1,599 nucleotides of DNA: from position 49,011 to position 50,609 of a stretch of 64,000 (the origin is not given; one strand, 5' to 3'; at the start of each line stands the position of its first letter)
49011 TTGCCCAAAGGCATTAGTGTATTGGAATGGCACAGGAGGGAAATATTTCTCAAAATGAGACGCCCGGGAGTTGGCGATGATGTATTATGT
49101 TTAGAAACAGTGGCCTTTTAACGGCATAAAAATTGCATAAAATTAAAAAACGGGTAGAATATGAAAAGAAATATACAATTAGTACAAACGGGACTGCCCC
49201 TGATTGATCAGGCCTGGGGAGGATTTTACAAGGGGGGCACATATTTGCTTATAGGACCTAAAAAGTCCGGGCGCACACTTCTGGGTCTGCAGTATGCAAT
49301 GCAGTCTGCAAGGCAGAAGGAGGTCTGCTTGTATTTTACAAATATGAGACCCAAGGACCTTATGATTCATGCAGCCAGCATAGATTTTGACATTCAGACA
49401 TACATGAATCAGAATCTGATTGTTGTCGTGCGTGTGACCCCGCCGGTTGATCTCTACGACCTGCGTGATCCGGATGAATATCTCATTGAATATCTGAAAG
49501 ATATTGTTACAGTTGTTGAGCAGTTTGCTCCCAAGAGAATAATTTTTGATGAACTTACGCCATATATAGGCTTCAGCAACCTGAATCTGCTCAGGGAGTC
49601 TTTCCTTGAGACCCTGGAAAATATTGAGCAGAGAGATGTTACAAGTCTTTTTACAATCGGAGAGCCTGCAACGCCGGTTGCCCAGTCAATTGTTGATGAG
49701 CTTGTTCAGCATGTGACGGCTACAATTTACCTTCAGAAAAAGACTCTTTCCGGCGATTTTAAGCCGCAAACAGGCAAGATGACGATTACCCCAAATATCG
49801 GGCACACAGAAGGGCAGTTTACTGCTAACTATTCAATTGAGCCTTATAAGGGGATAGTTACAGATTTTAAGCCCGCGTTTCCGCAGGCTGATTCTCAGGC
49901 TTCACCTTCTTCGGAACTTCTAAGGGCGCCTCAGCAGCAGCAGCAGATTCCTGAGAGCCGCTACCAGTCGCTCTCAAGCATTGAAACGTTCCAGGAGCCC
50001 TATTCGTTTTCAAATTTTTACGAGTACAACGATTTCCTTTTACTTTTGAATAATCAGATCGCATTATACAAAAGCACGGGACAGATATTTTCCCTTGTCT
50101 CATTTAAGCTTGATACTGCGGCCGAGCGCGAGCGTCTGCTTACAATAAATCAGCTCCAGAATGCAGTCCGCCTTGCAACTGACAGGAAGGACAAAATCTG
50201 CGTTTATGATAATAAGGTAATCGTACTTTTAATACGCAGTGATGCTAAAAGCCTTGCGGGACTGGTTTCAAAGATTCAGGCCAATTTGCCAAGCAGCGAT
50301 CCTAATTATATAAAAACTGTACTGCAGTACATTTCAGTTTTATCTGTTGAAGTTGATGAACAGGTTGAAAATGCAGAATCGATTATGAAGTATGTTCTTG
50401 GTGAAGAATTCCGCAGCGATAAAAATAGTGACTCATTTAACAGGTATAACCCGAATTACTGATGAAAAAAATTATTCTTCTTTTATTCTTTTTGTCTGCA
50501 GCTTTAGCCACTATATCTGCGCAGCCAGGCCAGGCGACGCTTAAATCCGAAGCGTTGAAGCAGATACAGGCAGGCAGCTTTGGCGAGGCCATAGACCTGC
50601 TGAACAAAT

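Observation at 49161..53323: Translationally coupled pair: doubly degenerate RecA/KaiC-like + GGDEF-like cytosolic protein with a 953-aa TPR/beta-barrel outer-membrane protein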

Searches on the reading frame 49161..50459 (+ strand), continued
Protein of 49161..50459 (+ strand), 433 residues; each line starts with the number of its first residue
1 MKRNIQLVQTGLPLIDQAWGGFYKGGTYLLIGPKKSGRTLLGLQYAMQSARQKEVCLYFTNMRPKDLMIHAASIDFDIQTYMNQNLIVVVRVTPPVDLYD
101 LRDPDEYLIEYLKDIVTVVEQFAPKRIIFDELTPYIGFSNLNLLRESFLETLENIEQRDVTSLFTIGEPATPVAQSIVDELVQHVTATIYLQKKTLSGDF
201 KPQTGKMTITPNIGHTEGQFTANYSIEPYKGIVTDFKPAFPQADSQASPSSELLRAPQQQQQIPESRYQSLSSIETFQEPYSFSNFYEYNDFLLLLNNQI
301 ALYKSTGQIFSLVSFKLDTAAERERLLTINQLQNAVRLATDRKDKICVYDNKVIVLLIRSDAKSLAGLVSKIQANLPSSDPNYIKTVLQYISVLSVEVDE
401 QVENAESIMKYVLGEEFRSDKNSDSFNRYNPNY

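Call 75: find_encoding_contigs(protein=P0424, flank=8000, max_places=2)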
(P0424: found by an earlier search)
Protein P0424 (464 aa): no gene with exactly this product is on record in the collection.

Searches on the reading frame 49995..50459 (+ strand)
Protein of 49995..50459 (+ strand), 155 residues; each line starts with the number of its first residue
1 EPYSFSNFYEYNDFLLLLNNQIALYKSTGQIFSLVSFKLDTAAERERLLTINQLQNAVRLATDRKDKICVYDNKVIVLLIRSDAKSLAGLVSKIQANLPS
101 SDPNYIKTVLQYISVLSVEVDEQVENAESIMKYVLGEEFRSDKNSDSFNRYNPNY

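Call 29: search_solved_structures(query=A2, max_evalue=10, show_alignments=3)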
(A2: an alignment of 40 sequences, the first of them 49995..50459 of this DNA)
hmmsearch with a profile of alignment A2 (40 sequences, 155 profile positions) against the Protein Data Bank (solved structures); distinct sequences matched with E-value up to 10: 16.
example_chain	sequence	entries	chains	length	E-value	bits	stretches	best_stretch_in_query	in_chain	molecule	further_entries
9pwb_B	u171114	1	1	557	0.015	18.4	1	72-141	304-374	AP-2 complex subunit beta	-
7oho_BBB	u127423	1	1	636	0.017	18.2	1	72-141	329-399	AP-2 complex subunit beta,F-BAR domain only protein 2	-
4uqi_B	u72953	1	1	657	0.02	18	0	72-141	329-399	AP-2 COMPLEX SUBUNIT BETA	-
6yaf_B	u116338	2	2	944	0.05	16.7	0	72-141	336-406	AP-2 complex subunit beta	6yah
6uri_B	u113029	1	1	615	0.1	15.7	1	72-141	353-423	AP-2 complex subunit beta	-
2jkr_B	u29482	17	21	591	0.37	13.9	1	72-141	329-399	AP-2 COMPLEX SUBUNIT BETA-1 | AP-2 complex subunit beta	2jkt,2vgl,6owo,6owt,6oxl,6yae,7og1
2xa7_B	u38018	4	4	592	0.37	13.9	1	72-141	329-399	AP-2 COMPLEX SUBUNIT BETA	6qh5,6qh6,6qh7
6cri_B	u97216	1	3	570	0.67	13.1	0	73-141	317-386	AP-1 complex subunit beta-1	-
6rlb_E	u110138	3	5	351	0.69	13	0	80-111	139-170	Cytoplasmic dynein 2 light intermediate chain 1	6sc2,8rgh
7r4h_B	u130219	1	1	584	0.92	12.6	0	73-141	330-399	AP-1 complex subunit beta-1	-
6cm9_B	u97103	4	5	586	0.93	12.6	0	73-141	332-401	AP-1 complex subunit beta-1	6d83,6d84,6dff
4hmy_B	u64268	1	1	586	0.94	12.6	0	73-141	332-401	AP-1 complex subunit beta-1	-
4p6z_B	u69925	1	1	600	0.94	12.6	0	73-141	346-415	AP-1 complex subunit beta-1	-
1w63_B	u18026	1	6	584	4.1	10.5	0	73-141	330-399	ADAPTER-RELATED PROTEIN COMPLEX 1 BETA 1 SUBUNIT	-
7ux3_B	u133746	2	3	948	4.7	10.3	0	73-142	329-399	AP-1 complex subunit beta-1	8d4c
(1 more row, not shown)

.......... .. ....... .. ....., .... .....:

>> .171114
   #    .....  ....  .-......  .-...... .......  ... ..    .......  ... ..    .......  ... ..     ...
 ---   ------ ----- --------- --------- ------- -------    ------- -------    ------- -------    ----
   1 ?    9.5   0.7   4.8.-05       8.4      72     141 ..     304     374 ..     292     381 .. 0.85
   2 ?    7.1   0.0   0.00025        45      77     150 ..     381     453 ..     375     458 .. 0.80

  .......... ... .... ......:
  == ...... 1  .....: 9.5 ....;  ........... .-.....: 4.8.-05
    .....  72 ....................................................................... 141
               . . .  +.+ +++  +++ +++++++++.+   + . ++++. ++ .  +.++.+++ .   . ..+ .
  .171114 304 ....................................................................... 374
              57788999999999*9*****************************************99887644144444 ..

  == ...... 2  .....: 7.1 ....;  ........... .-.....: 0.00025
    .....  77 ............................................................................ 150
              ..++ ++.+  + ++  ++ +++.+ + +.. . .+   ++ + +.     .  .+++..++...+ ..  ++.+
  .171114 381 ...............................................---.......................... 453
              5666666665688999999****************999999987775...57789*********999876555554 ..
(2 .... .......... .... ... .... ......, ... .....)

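Call 32: search_protein_families(library=pfam, alignment_id=A2, max_evalue=10)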
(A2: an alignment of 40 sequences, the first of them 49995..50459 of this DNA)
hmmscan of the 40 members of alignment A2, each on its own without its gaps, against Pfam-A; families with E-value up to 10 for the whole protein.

A. member 1, window:49995-50459:+ (155 aa): 0 families

B. families by the number of members that match (of 40 scanned): 22 families
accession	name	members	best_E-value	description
PF12862.13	ANAPC5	5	0.011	Anaphase-promoting complex subunit 5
PF23014.3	PH_Tiam1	1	0.0024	Tiam1 second PH domain-like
PF01544.23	CorA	1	0.0076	CorA-like Mg2+ transporter protein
PF01051.27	Rep3_N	1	0.014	Initiator Replication protein, WH1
PF02845.22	CUE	1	0.023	CUE domain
PF24561.1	TRAPPC8_C_arth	1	0.025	TRAPPC8, C-terminal, arthropods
PF14676.12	FANCI_S2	1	0.05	FANCI solenoid 2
PF24797.1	Beta-prop_WDR35_TULP_N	1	0.055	WDR35/TULP4 N-terminal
PF16405.10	DUF5013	1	0.056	Domain of unknown function (DUF5013)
PF24357.1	TMD0_ABC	1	0.061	ABC transporter TMD0 domain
PF01877.22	RNA_binding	1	0.068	RNA binding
PF16987.10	KIX_2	1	0.072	KIX domain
PF13572.11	DUF4134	1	0.099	Domain of unknown function (DUF4134)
PF20404.3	DUF6694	1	0.12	Family of unknown function (DUF6694)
PF21403.4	OTU1_UBXL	1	0.13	OTU1, UBXL domain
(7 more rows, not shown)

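Call 43: predict_structure(alignment_id=A4)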
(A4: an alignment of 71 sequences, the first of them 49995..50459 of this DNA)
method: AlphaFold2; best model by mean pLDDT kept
length: 155 residues; sequences in the alignment: 71
mean_pLDDT: 83.3   pTM: 0.77
mean pLDDT of the five models: 83.3, 83.0, 82.7, 82.4, 82.4
residues with pLDDT >= 90: 100; 70-90: 28; 50-70: 7; < 50: 20
segments of 3 or more residues with pLDDT < 50: 1-4, 140-155
pLDDT, mean of each block of 10 residues (from residue 1): 65 95 93 93 93 94 90 92 72 92 92 92 90 77 42 40
secondary structure, 60 per line:
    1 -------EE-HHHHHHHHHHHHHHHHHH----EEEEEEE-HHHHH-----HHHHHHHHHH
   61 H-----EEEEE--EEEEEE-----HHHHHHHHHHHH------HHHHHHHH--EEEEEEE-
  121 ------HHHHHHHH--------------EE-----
elements in order: H11-28 E33-39 H41-45 H51-61 E67-71 E74-79 H85-96 H103-110 E113-119 H127-134

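Call 45: fold_search(model_id=the predicted structure, library=pdb)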
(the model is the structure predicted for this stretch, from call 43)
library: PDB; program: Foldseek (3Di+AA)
matches with E <= 10: 1077; with E <= 0.001: 36
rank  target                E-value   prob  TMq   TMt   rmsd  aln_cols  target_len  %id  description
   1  3ign                  1.4e-05  1.00  0.62  0.58   3.3       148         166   15  Crystal Structure of the GGDEF domain from Marinobacter aquaeolei diguanylate cyclase complexed with c-di-GMP - Northeas (released 2009-08-11)
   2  4urg_B                2.9e-05  1.00  0.62  0.62   3.0       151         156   14  Crystal Structure of GGDEF domain from T.maritima (active-like dimer) (released 2014-10-08)
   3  4urq_V                2.9e-05  1.00  0.61  0.62   4.1       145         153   14  Crystal Structure of GGDEF domain (I site mutant) from T.maritima (released 2014-10-08)
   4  6d9m                  3.1e-05  1.00  0.60  0.31   4.9       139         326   12  T4-Lysozyme fusion to Geobacter GGDEF (released 2019-04-10)
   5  5llx_A                3.5e-05  1.00  0.61  0.16   3.4       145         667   13  Bacteriophytochrome activated diguanylyl cyclase from Idiomarina species A28L with GTP bound (released 2017-03-15)
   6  4urq_U                3.8e-05  1.00  0.57  0.57   4.6       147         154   16  Crystal Structure of GGDEF domain (I site mutant) from T.maritima (released 2014-10-08)
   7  7e6g_A                4.0e-05  1.00  0.60  0.37   3.1       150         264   10  Crystal structure of diguanylate cyclase SiaD in complex with its activator SiaC from Pseudomonas aeruginosa (released 2021-09-22)
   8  4zvh_A                4.6e-05  1.00  0.61  0.59   3.2       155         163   10  Crystal structure of GGDEF domain of the E. coli DosC - form IV (released 2015-11-11)
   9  4urs_A                7.2e-05  1.00  0.58  0.55   4.8       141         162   17  Crystal Structure of GGDEF domain from T.maritima (released 2014-10-08)
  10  5llw_B                9.3e-05  1.00  0.61  0.16   3.5       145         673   13  Bacteriophytochrome activated diguanylyl cyclase from Idiomarina species A28L (released 2017-03-15)
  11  5llx_B                1.0e-04  1.00  0.61  0.16   3.5       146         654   12  Bacteriophytochrome activated diguanylyl cyclase from Idiomarina species A28L with GTP bound (released 2017-03-15)
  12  4zve                  1.1e-04  1.00  0.61  0.59   3.2       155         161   10  Crystal structure of GGDEF domain of the E. coli DosC - form I (apo-form) (released 2015-11-11)
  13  6et7_B                1.4e-04  1.00  0.59  0.16   3.8       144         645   13  Activated heterodimer of the bacteriophytochrome regulated diguanylyl cyclase variant - S505V A526V - from Idiomarina  (released 2018-06-13)
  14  7e6g_B                1.6e-04  1.00  0.59  0.37   3.6       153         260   10  Crystal structure of diguanylate cyclase SiaD in complex with its activator SiaC from Pseudomonas aeruginosa (released 2021-09-22)
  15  3ezu                  1.7e-04  1.00  0.51  0.26   4.9       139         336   12  Crystal structure of multidomain protein of unknown function with GGDEF-domain (NP_951600.1) from GEOBACTER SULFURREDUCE (released 2008-11-18)
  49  4dmz_A                3.3e-03  1.00  0.57  0.34   3.9       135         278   13  PelD 156-455 from Pseudomonas aeruginosa PA14, apo form (released 2012-05-23)
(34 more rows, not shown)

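Call 51: search_protein_representatives(alignment_id=A5)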
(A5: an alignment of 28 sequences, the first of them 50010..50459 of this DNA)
Query: 28 sequences, 149 profile positions. Proteins with E-value up to 0.001 (for the whole library): 61; up to 1e-10: 45; up to 1e-30: 22. The best 61 are listed.
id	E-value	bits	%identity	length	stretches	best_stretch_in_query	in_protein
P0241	9.7e-66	236.5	-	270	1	1-145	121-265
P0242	3.6e-65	234.7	-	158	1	1-147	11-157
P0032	5.2e-65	234.2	-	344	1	1-148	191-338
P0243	1.7e-59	216.2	-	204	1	1-139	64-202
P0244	8.1e-51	188.1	-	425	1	1-139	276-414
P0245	4.0e-46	172.9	-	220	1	1-139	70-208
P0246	3.4e-45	169.9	-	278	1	1-142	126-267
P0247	5.1e-45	169.3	-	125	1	19-141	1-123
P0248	3.3e-42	160.2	-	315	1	2-135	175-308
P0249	9.4e-42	158.7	-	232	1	5-142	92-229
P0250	1.0e-41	158.6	-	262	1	2-144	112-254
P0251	1.0e-40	155.3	-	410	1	1-142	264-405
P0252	1.2e-40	155.1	-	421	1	2-135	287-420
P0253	4.1e-40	153.4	-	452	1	2-143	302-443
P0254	3.3e-38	147.2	-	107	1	43-147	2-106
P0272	2.8e-22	95.5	-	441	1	3-141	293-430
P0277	5.4e-18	81.6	-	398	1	7-134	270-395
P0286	8.5e-10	55.0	-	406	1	4-140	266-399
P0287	9.5e-10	54.8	-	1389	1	8-95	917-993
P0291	2.9e-08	50.0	-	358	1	1-111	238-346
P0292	3.3e-08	49.8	-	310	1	5-142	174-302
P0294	4.7e-07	46.1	-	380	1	6-139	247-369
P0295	1.3e-06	44.6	-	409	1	3-139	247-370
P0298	2.7e-05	40.4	-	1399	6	58-125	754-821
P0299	4.0e-05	39.8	-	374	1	8-141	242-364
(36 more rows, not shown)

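Call 52: search_protein_families(library=pfam, proteins=[P0272, P0277, P0286, P0294, P0295, P0299, P0291, P0292, P0287, P0298], max_evalue=0.01)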
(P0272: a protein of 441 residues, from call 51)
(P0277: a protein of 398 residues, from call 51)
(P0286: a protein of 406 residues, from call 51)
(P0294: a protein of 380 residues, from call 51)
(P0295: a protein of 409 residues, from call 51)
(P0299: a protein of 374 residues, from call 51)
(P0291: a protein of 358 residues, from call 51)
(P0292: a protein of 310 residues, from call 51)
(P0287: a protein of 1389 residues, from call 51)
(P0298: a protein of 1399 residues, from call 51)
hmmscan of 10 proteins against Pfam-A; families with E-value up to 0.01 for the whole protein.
P0272 (441 aa): 1 family
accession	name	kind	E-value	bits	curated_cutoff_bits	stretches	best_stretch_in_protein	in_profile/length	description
PF06745.19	ATPase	-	3.9e-20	72.7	26.6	1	10-197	3-193/231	KaiC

P0277 (398 aa): 3 families
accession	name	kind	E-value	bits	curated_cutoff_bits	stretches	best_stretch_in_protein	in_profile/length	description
PF06745.19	ATPase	-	1.1e-21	77.8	26.6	1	11-200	4-196/231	KaiC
PF05309.16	TraE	-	0.0053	16.6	24.8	1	90-168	52-132/182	TraE protein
PF01637.24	ATPase_2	-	0.007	16.6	33.2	1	28-168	23-156/225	ATPase domain predominantly from Archaea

P0286 (406 aa): 3 families
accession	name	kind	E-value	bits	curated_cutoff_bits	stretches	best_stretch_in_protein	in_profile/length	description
PF06745.19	ATPase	-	2.3e-15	57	26.6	1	10-176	3-173/231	KaiC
PF03796.21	DnaB_C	-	0.0022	17.9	27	0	9-59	3-54/255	DnaB-like helicase C terminal domain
PF13173.12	AAA_14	-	0.0074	16.7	27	0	29-139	6-79/129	AAA domain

P0294 (380 aa): 3 families
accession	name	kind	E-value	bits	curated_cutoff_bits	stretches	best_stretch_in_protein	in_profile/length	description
PF06745.19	ATPase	-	7.1e-22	78.3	26.6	1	13-203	1-194/231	KaiC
PF00154.27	RecA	-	5.4e-06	26.5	27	1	7-87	27-108/262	recA bacterial DNA recombination protein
PF14417.12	MEDS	-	0.01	16.1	29.8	0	49-118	19-88/161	MEDS: MEthanogen/methylotroph, DcmR Sensory domain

P0295 (409 aa): 3 families
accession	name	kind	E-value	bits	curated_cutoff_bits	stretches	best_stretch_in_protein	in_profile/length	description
PF06745.19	ATPase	-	1.8e-23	83.5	26.6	1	20-192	14-194/231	KaiC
PF01637.24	ATPase_2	-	5.3e-05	23.6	33.2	1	28-137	23-130/225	ATPase domain predominantly from Archaea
PF13401.12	AAA_22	-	0.0035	18.1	27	0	25-117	5-67/130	AAA domain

P0299 (374 aa): 3 families
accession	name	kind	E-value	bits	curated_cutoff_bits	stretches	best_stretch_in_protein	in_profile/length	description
PF06745.19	ATPase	-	1.7e-20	73.9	26.6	1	10-200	2-195/231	KaiC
PF13481.12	AAA_25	-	4.2e-05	23.7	27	1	20-151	26-168/195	AAA domain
PF01637.24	ATPase_2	-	0.00069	19.9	33.2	1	28-155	22-141/225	ATPase domain predominantly from Archaea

P0291 (358 aa): 8 families
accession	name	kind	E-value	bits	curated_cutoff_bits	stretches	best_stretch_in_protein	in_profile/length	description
PF06745.19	ATPase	-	1.2e-11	44.8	26.6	1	9-181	3-195/231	KaiC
PF01637.24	ATPase_2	-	3.9e-06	27.3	33.2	1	27-122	23-123/225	ATPase domain predominantly from Archaea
PF03796.21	DnaB_C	-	3.8e-05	23.7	27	1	7-138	2-139/255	DnaB-like helicase C terminal domain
PF13173.12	AAA_14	-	0.0014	19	27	1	27-84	5-57/129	AAA domain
PF13401.12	AAA_22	-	0.0021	18.8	27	0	25-118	6-93/130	AAA domain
PF24883.2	NPHP3_N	-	0.0032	18.1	24.8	1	27-73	25-71/164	Nephrocystin 3, N-terminal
PF00004.35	AAA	-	0.0071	17.2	21.2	0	29-150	3-108/131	ATPase family associated with various cellular activities (AAA)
PF05970.20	PIF1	-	0.0094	16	25.9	0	24-110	22-112/223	PIF1-like helicase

P0292 (310 aa): 1 family
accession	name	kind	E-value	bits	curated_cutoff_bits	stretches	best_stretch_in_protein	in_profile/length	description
PF06745.19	ATPase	-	1.8e-07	31.2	26.6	1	3-131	66-194/231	KaiC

P0287 (1389 aa): 0 families

P0298 (1399 aa): 10 families
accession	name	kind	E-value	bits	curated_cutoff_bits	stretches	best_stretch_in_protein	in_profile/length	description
PF01641.26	SelR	-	1.3e-12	48.2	24.9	0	1203-1239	27-63/116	SelR domain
PF13887.11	MYRF_ICA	-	4.1e-07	29.5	24.1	0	786-797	18-29/36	Myelin regulatory factor ICA domain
PF25317.1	SAM_SMF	-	7.4e-07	29.8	27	0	1167-1187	44-64/65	SMF/DprA SAM domain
PF04829.18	PT-VENN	-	1.9e-05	25.1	20.3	0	1335-1352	3-20/52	Pre-toxin domain with VENN motif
PF01579.23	DUF19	-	3.4e-05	24.2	23.2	0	809-848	80-120/157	Domain of unknown function (DUF19)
PF05402.18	PqqD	-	4.9e-05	24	23.4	0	1294-1329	34-63/67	Coenzyme PQQ synthesis protein D (PqqD)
PF11988.14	Dsl1_N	-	4.9e-05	22.9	25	0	146-235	224-307/350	Retrograde transport protein Dsl1 N terminal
PF09803.14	Pet100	-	6.8e-05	23.5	24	0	666-695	41-70/73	Pet100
PF17827.6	PrmC_N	-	0.0009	20.2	23.4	0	602-630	2-30/71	PrmC N-terminal domain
PF02609.21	Exonuc_VII_S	-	0.0026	18.2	24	0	1282-1302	29-49/52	Exonuclease VII small subunit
